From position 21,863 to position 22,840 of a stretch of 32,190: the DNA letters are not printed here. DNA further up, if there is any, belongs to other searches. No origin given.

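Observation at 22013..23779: Candidate novel two-gene module: orphan 226-aa protein abutting an XRE-HTH / ImmA-IrrE metallopeptidase fusion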

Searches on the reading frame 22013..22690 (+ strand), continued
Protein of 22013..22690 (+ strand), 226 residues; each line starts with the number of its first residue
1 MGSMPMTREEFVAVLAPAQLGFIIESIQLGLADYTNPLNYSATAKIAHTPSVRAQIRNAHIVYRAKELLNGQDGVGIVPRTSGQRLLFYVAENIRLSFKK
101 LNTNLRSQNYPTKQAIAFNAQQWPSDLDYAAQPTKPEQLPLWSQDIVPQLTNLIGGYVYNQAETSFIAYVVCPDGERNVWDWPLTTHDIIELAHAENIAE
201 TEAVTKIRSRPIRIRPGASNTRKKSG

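Call 56: fold_search(model_id=the predicted structure, library=viral)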
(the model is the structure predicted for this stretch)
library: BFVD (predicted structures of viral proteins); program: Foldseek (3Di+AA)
matches with E <= 10: 245; with E <= 0.001: 0
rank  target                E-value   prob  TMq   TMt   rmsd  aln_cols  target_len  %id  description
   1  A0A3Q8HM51            1.5e-01  0.09  0.14  0.11  14.3       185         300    4  (no name in the UniProt tables at hand)
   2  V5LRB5                1.7e-01  0.23  0.24  0.14  10.3       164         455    9  (no name in the UniProt tables at hand)
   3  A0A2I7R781            2.7e-01  0.08  0.14  0.25  15.3       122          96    8  (no name in the UniProt tables at hand)
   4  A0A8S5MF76            3.0e-01  0.06  0.14  0.06  14.2       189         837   10  Tail protein [Siphoviridae sp. ctYh54]
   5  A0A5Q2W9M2            3.6e-01  0.12  0.19  0.27  18.1       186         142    7  (no name in the UniProt tables at hand)
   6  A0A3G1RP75            3.8e-01  0.04  0.13  0.07  18.4       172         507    6  Inner core protein [Kammavanpettai virus]
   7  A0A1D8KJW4            4.3e-01  0.20  0.21  0.32   9.8       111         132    8  Uncharacterized protein [Synechococcus phage S-CAM3]
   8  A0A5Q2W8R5            5.2e-01  0.11  0.18  0.33  10.6       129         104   13  (no name in the UniProt tables at hand)
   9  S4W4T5                6.5e-01  0.07  0.16  0.12  14.8       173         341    9  Uncharacterized protein [Pandoravirus salinus]
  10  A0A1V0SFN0            6.9e-01  0.06  0.18  0.07  13.0       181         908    9  Uncharacterized protein [Hokovirus HKV1]
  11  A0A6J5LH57            6.9e-01  0.06  0.20  0.17  20.3       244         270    9  Uncharacterized protein [uncultured Caudovirales phage]
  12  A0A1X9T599            6.9e-01  0.04  0.13  0.10  17.5       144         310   10  Uncharacterized protein [Ranid herpesvirus 3]
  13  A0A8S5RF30            6.9e-01  0.02  0.12  0.12  23.1       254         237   11  Uncharacterized protein [virus sp. ctyMK1]
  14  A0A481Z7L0            7.3e-01  0.04  0.12  0.07  12.8        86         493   14  F-box and regulator of chromosome condensation repeat protein [Pithovirus LCPAC202]
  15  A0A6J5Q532            8.2e-01  0.06  0.17  0.19  11.3       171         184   10  Uncharacterized protein [uncultured Caudovirales phage]
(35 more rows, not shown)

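Call 64: predict_structure(alignment_id=A5)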
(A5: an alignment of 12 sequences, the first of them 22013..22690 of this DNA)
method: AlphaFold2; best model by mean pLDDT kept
length: 226 residues; sequences in the alignment: 12
mean_pLDDT: 77.4   pTM: 0.78
mean pLDDT of the five models: 77.4, 75.7, 75.0, 75.0, 73.1
residues with pLDDT >= 90: 87; 70-90: 77; 50-70: 22; < 50: 40
segments of 3 or more residues with pLDDT < 50: 125-148, 213-226
pLDDT, mean of each block of 10 residues (from residue 1): 68 88 96 94 90 92 93 79 77 85 81 70 50 37 46 92 92 84 92 88 87 45 37
secondary structure, 60 per line:
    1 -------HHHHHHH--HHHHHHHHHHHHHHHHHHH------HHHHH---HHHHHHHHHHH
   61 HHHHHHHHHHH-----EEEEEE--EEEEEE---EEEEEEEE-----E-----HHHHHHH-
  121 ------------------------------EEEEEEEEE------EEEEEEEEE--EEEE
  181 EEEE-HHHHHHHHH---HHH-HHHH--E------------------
elements in order: H8-14 H17-35 H42-46 H50-71 E77-82 E85-90 E94-101 H113-119 E151-159 E166-174 E177-184 H186-194 H202-205

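Call 66: fold_search(model_id=the predicted structure, library=pdb)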
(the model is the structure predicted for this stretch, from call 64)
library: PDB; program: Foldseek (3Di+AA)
matches with E <= 10: 298; with E <= 0.001: 0
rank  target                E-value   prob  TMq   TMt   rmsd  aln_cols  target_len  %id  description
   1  1sx8_A                7.6e-02  0.47  0.26  0.24   8.6       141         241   12  EcoRV bound to cognate DNA and Mn2+ (released 2004-04-06)
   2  8hmy_A                9.8e-02  0.23  0.22  0.17  14.0       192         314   11  Cryo-EM structure of the human pre-catalytic TSEN/pre-tRNA complex (released 2023-04-19)
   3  9iab_B                1.0e-01  0.11  0.17  0.15  15.6       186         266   12  Structure of the Argonaute-associated Cas4 family protein 1 (ACE1) from Chroococcidiopsis thermalis (CtACE1) (released 2025-04-23)
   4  9iab_A                1.3e-01  0.10  0.16  0.15  15.2       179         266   12  Structure of the Argonaute-associated Cas4 family protein 1 (ACE1) from Chroococcidiopsis thermalis (CtACE1) (released 2025-04-23)
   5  4u7o_B                2.1e-01  0.04  0.13  0.14  15.8       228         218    7  Active histidine kinase bound with ATP (released 2015-09-02)
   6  8a4b_A                2.2e-01  0.38  0.31  0.33  11.7       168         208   10  Structure of human Rep15:Rab3B_Q81L complex. (released 2022-08-10)
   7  6dk8_B                3.2e-01  0.02  0.11  0.12  18.7       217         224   12  RetS kinase region without cobalt (released 2019-03-20)
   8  8vc9_B                4.1e-01  0.03  0.11  0.07  21.8       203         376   10  Hybrid response regulator LvrB from Leptospira / phosphorylated REC form (released 2024-12-18)
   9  6jis                  4.4e-01  0.07  0.13  0.12   7.8       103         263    9  Crystal structure of the histidine racemase CntK in cobalt and nickel transporter system of staphylococcus aureus (released 2019-10-16)
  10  9jt2_F                5.0e-01  0.13  0.23  0.15   8.1       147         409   12  substrate-bound NbaSPARDA complexes (released 2025-04-02)
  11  8iss_B                5.7e-01  0.13  0.21  0.22   9.9       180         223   10  Cryo-EM structure of wild-type human tRNA Splicing Endonuclease Complex bound to pre-tRNA-ARG at 3.19 A resolution (released 2023-10-18)
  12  8q5m_C                5.7e-01  0.05  0.16  0.21  14.3       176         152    9  N-terminal domain of restriction endonuclease Eco15I in the absence of DNA. (released 2024-07-17)
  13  2qb6_A                6.8e-01  0.03  0.13  0.09  15.7       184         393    8  Saccharomyces cerevisiae cytosolic exopolyphosphatase, sulfate complex (released 2007-12-11)
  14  5hgq_D                6.8e-01  0.02  0.11  0.07  15.1       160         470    9  Loa loa Lysyl-tRNA synthetase in complex with Cladosporin. (released 2016-10-26)
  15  6l4l                  7.3e-01  0.05  0.14  0.13   7.5       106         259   12  Crystal structure of S. aureus CntK in inactive state (released 2020-10-21)
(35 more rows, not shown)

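Call 81: list_cluster_members(proteins=[P0098, P0005, P0011, P0020, P0040, P0067, P0104, P0143, P0013, P0032])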
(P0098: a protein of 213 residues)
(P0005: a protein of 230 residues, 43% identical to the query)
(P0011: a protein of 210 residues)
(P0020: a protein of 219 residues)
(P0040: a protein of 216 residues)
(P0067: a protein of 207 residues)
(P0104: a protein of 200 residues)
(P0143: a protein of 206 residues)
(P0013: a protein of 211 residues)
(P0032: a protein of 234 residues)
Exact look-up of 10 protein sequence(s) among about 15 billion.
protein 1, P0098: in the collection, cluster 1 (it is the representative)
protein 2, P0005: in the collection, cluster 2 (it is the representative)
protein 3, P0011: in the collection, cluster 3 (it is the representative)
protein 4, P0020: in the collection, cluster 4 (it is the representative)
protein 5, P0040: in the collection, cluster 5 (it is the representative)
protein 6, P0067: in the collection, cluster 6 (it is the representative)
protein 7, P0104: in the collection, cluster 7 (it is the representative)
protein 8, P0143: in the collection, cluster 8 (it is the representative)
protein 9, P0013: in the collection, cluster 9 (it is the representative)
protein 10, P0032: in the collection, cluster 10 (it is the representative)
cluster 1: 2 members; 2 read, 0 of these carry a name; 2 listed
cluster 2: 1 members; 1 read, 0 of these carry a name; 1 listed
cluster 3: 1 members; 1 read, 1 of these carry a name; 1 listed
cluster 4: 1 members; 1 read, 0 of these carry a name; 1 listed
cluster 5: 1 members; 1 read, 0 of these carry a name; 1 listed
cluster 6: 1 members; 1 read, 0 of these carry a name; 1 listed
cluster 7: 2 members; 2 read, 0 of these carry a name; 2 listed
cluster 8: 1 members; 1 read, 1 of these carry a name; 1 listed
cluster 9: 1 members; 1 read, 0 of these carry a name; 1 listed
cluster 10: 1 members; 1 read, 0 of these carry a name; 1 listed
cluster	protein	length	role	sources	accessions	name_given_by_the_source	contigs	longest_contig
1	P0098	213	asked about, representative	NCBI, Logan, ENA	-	-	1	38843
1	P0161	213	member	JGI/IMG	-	-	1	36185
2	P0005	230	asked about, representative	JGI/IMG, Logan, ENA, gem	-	-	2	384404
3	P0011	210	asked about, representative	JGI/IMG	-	hypothetical protein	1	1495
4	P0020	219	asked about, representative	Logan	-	-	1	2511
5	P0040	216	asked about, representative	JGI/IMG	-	-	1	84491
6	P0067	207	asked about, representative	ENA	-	-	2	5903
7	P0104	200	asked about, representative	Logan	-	-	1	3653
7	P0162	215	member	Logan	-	-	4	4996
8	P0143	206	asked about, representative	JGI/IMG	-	hypothetical protein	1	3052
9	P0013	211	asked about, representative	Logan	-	-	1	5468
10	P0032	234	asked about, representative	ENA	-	-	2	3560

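Call 82: search_dna_similar(query=window:22013-22690:+, collection=phages, mode=protein, max_evalue=0.01)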
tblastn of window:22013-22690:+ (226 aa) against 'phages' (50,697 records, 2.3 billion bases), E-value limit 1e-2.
No match.

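Call 83: search_dna_similar(query=window:22013-22690:+, collection=plasmids, mode=protein, max_evalue=0.01)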
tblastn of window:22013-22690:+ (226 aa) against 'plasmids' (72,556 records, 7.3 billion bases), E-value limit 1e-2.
No match.

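Call 85: search_protein_families(library=ncbifam, alignment_id=A3, max_evalue=0.01)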
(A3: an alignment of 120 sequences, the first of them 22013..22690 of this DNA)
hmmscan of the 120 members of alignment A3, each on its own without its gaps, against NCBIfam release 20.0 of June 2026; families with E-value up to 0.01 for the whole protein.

A. member 1, window:22013-22690:+ (226 aa): 0 families

B. families by the number of members that match (of 120 scanned): 4 families
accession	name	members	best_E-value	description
NF006999.0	PRK09462.1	1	0.0055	ferric iron uptake transcriptional regulator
TIGR04078.1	rSAM_yydG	1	0.0056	YydG family radical SAM peptide epimerase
TIGR03811.1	tyr_de_CO2_Ent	1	0.0064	tyrosine decarboxylase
NF047393.1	TransRegTbspHalo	1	0.0094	transcriptional regulator TbsP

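Call 86: search_protein_families(library=phrogs, alignment_id=A3, max_evalue=0.01)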
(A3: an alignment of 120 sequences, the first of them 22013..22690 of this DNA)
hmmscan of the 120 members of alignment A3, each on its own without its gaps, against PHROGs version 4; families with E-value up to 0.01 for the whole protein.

A. member 1, window:22013-22690:+ (226 aa): 0 families

B. families by the number of members that match (of 120 scanned): 2 families
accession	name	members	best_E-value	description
phrog_15813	-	51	5.3e-12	-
phrog_24591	-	1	0.0067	-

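Call 87: search_dna_similar(query=P0104, collection=phages, mode=protein, max_evalue=0.001, max_rows=10)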
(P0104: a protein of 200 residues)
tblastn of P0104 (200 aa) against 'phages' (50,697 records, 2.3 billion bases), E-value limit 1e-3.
Records with a match: 1; places in all: 1; records where one place covers at least 80% of the query: 0.
Best place of each record, by identity: <60% 1.
By first word of the organism name: Acinetobacter 1.
By host as written in the record: Acinetobacter baumannii 1.
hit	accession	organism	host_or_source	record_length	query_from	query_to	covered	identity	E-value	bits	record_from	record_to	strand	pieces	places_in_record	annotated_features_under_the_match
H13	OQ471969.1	Acinetobacter phage vB_AbaM_ABMM1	Acinetobacter baumannii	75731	10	168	80%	24.5%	4e-7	55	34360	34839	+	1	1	hypothetical protein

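Call 88: search_dna_similar(query=P0067, collection=phages, mode=protein, max_evalue=0.001, max_rows=10)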
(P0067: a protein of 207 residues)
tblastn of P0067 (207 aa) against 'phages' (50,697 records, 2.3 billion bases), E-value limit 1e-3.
No match.

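Call 89: search_dna_similar(query=P0143, collection=phages, mode=protein, max_evalue=0.001, max_rows=10)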
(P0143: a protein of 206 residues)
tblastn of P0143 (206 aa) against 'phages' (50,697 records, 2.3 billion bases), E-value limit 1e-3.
No match.

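Call 92: search_protein_families(library=padloc, proteins=[L001:13178-13846:-, L001:12049-13182:-], max_evalue=0.01)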
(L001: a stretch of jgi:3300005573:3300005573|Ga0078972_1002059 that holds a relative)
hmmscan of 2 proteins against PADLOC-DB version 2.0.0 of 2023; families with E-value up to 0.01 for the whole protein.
L001:13178-13846:- (222 aa): 0 families

L001:12049-13182:- (377 aa): 19 families
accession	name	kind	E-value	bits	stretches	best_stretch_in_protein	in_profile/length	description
PDLC03953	RmrA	-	2.4e-71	238.9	1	3-319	7-330/373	-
PDLC03949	RmrA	-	3.7e-66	221.4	1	2-345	3-334/363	-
PDLC03948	RmrA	-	9.4e-57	190.7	1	3-344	10-360/397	-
PDLC03951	RmrA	-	7.8e-55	184.4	1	3-316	10-331/400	-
PDLC03952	RmrA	-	1.5e-54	183.4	1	4-348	25-379/395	-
PDLC03955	RmrA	-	5.1e-53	178.6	1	4-345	23-358/371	-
PDLC03944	RmrA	-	9.6e-53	177.6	1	1-316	6-329/384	-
PDLC03947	RmrA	-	7.1e-52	174.5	1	3-344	13-361/383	-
PDLC03954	RmrA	-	7.4e-52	174.5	1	2-344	11-361/380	-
PDLC03946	RmrA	-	7.8e-48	161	1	2-342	3-333/357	-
PDLC03943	RmrA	-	1.5e-44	150.6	1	2-345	3-344/370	-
PDLC03945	RmrA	-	1.4e-36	124.5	1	2-331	3-351/394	-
PDLC03956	RmrA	-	1.8e-33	114.2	1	4-316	11-332/399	-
PDLC03950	RmrA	-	5.9e-30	102.5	1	3-315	4-321/369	-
PDLC04141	capP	-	4e-16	57.2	1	179-267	52-150/242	capP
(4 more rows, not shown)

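Call 93: search_protein_families(library=phrogs, proteins=[P0104, P0098, L001:13178-13846:-], max_evalue=0.01)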
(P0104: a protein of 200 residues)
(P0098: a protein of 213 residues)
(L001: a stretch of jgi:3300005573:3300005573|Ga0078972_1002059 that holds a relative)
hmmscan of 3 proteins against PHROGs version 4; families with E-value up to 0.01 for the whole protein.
P0104 (200 aa): 1 family
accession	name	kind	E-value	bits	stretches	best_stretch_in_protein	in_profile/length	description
phrog_15813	-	unknown function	4.8e-10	40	1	8-115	9-114/209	-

P0098 (213 aa): 0 families

L001:13178-13846:- (222 aa): 0 families

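Call 97: find_related_loci(query=P0104, collection=viral_contigs, flank=3000)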
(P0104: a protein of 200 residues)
Query P0104 (200 aa) in viral_contigs; peptide patterns used: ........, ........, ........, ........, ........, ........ (x = any residue, [..] = any of these).
5 stretches matched a pattern, but none encodes a relative of the query by tblastn (E <= 1e-3).
